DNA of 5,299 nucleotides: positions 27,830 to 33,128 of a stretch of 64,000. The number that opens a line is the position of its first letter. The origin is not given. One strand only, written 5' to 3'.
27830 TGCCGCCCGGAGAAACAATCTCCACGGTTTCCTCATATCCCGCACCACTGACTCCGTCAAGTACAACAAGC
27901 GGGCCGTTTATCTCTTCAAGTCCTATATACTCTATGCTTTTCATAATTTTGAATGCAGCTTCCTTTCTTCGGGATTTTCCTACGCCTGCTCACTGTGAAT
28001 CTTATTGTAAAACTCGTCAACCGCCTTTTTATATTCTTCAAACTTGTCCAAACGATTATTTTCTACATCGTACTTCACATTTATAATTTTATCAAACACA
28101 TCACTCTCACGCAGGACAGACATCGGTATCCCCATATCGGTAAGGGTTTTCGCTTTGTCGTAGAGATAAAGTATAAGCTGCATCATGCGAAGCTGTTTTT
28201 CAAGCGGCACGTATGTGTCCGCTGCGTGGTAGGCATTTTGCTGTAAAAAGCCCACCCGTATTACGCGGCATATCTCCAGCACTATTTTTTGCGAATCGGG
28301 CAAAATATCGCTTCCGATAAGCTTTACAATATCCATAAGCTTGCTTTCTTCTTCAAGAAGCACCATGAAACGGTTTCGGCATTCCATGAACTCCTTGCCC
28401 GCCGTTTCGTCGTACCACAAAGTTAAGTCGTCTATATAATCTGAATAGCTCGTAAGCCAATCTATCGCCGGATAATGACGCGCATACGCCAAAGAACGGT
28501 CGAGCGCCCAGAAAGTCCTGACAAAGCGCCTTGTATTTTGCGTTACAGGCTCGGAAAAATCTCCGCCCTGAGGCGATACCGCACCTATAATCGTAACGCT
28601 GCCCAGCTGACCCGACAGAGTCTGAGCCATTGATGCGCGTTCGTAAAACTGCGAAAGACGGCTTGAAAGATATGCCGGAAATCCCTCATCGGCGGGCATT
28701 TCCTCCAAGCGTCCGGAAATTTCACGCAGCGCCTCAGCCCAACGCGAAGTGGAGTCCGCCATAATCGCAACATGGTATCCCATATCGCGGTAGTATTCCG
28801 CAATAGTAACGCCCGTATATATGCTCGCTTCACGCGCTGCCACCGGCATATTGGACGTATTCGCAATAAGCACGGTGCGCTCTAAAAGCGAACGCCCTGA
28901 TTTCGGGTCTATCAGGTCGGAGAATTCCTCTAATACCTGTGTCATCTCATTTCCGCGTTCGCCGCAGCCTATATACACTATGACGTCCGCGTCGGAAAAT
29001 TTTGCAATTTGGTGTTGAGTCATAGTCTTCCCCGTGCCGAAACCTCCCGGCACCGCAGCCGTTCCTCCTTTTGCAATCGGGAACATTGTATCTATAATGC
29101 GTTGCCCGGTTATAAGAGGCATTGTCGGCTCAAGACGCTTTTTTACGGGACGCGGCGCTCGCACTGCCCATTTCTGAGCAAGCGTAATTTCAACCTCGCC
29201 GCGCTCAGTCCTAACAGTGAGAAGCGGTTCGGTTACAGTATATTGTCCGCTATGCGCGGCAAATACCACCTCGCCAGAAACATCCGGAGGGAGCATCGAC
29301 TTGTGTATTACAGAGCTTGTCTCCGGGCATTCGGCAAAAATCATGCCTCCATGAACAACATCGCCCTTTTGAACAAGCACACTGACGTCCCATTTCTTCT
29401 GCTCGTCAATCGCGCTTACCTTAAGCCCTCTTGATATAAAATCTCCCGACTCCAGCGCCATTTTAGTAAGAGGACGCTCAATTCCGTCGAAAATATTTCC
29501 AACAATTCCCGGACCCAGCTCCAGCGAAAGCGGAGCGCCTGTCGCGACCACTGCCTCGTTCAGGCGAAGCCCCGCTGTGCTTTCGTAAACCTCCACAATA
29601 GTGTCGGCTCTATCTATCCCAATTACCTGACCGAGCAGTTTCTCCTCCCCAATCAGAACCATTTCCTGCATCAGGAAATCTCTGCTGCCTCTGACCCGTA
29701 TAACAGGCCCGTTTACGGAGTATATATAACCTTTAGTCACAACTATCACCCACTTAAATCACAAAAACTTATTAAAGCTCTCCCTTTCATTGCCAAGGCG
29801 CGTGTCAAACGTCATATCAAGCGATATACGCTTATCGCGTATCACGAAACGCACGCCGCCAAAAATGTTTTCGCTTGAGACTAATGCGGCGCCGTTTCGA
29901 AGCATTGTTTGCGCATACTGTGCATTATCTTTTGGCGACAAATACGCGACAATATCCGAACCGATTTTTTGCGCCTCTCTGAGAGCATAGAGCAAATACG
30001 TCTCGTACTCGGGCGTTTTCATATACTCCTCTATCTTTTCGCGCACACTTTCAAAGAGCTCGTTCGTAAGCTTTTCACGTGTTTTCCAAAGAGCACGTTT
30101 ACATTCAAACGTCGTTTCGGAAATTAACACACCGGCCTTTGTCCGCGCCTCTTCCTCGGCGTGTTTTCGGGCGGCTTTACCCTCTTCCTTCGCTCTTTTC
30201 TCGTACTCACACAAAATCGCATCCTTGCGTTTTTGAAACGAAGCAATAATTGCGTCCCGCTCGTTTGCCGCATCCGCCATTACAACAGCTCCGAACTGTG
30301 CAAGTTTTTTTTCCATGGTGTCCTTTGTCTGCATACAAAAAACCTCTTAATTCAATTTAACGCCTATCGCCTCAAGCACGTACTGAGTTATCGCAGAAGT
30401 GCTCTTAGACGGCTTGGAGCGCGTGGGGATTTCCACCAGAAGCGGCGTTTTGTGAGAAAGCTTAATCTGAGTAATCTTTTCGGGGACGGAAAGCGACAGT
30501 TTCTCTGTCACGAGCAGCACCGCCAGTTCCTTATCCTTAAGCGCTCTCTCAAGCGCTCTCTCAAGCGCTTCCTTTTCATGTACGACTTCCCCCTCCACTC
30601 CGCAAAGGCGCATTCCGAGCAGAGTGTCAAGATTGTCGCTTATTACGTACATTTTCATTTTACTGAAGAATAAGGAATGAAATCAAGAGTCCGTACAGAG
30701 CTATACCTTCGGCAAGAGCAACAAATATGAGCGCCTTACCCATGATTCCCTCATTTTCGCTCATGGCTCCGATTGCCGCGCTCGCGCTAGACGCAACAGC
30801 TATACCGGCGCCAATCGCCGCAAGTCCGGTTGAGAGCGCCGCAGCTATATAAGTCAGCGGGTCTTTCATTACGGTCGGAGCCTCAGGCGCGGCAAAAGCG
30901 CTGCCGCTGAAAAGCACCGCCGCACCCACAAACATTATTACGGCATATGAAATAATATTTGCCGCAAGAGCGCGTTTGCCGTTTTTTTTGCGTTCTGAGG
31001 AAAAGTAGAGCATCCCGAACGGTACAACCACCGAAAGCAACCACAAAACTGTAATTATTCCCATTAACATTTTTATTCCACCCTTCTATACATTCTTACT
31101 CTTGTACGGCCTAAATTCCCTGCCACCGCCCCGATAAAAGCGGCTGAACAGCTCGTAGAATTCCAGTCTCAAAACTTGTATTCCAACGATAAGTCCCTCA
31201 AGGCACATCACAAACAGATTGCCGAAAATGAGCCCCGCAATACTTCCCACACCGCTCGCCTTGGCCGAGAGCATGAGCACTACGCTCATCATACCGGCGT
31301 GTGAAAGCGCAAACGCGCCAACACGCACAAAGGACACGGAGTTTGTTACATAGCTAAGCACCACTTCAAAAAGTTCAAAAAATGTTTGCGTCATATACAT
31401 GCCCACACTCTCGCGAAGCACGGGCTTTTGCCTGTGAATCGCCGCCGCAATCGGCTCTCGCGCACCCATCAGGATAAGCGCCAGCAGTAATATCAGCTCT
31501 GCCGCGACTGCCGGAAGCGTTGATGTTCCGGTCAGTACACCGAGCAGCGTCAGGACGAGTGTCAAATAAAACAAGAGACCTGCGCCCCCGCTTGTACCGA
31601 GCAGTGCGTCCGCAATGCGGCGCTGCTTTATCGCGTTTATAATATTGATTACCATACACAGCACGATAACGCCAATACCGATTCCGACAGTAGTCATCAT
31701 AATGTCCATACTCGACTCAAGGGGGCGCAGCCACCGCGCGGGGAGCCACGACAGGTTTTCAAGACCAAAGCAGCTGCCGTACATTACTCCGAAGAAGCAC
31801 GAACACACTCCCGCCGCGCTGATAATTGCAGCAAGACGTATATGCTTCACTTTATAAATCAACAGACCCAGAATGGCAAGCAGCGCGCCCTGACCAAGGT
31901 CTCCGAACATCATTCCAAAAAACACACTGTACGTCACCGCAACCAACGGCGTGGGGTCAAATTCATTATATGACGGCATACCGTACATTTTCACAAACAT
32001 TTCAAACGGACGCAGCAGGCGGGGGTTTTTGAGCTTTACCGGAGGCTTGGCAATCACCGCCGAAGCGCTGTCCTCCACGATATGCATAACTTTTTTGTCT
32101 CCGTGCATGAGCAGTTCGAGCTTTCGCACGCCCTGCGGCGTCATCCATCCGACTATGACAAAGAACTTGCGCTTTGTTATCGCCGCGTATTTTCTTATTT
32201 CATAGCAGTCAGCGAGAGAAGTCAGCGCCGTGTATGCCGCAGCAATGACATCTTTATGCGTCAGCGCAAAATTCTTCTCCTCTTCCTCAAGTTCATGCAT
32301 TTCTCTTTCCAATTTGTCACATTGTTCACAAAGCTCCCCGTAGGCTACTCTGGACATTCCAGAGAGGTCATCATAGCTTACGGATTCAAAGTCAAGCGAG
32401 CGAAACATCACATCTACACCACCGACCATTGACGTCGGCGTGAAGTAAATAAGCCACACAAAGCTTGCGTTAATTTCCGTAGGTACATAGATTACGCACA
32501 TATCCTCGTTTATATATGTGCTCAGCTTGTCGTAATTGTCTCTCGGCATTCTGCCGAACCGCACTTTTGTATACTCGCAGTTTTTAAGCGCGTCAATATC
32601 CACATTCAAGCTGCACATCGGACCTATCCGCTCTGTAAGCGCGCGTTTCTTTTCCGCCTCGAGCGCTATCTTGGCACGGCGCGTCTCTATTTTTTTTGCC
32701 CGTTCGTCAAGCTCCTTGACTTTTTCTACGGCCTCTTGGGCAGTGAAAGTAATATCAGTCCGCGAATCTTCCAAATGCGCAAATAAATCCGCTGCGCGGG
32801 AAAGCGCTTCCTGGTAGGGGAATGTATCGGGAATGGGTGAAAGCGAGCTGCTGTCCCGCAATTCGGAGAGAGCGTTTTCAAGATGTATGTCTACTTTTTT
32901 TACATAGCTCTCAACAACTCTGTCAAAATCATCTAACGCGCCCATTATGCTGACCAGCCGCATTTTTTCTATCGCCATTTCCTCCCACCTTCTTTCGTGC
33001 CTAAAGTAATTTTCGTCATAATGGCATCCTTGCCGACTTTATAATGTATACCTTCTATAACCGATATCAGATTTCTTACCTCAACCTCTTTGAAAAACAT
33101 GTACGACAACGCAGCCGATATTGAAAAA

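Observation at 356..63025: Unassigned 70-90 aa module at the extreme C-terminus of five unrelated large secreted proteins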

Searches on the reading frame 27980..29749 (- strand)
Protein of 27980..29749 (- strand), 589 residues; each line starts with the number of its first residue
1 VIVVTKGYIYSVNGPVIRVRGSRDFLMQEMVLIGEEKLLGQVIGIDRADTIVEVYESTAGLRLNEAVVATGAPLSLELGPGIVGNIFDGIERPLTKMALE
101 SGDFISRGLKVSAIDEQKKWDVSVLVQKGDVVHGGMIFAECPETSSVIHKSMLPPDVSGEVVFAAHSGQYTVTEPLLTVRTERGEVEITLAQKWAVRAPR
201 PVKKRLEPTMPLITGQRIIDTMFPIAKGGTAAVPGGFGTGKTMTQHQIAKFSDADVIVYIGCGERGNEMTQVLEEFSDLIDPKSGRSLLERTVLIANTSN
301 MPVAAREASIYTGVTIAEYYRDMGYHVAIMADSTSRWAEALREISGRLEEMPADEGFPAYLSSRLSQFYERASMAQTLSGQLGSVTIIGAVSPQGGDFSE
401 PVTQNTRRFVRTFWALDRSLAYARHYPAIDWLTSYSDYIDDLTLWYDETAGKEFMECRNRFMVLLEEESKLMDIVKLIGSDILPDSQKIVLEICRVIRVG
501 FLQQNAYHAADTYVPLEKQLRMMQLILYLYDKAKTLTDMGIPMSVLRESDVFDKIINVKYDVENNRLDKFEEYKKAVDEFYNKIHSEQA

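Call 26: search_protein_families(library=pfam, proteins=[window:27980-29749:-], max_evalue=0.001)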
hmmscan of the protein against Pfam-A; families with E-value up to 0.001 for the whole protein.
window:27980-29749:- (589 aa): 4 families
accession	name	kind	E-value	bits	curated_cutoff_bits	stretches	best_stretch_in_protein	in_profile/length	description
PF00006.31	ATP-synt_ab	-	8e-77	258.1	29.5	1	215-436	1-213/213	ATP synthase alpha/beta family, nucleotide-binding domain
PF16886.11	ATP-synt_ab_Xtn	-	8.4e-25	86.8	25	1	111-197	1-88/88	ATPsynthase alpha/beta subunit barrel-sandwich domain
PF22919.1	ATP-synt_VA_C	-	5e-22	78.3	24.7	1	445-534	3-90/101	C-terminal domain of V and A type ATP synthase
PF02874.29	ATP-synt_ab_N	-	5.1e-07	30.6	20.9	1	9-71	1-69/69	ATP synthase alpha/beta family, beta-barrel domain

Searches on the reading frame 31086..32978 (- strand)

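Call 26: search_protein_families(library=pfam, proteins=[window:31086-32978:-], max_evalue=0.001)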
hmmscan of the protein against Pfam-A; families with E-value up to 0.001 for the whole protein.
window:31086-32978:- (630 aa): 1 family
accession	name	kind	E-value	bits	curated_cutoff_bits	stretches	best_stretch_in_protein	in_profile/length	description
PF01496.24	V_ATPase_I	-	1.6e-24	86.4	30.7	2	171-407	206-460/815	V-type ATPase 116kDa subunit family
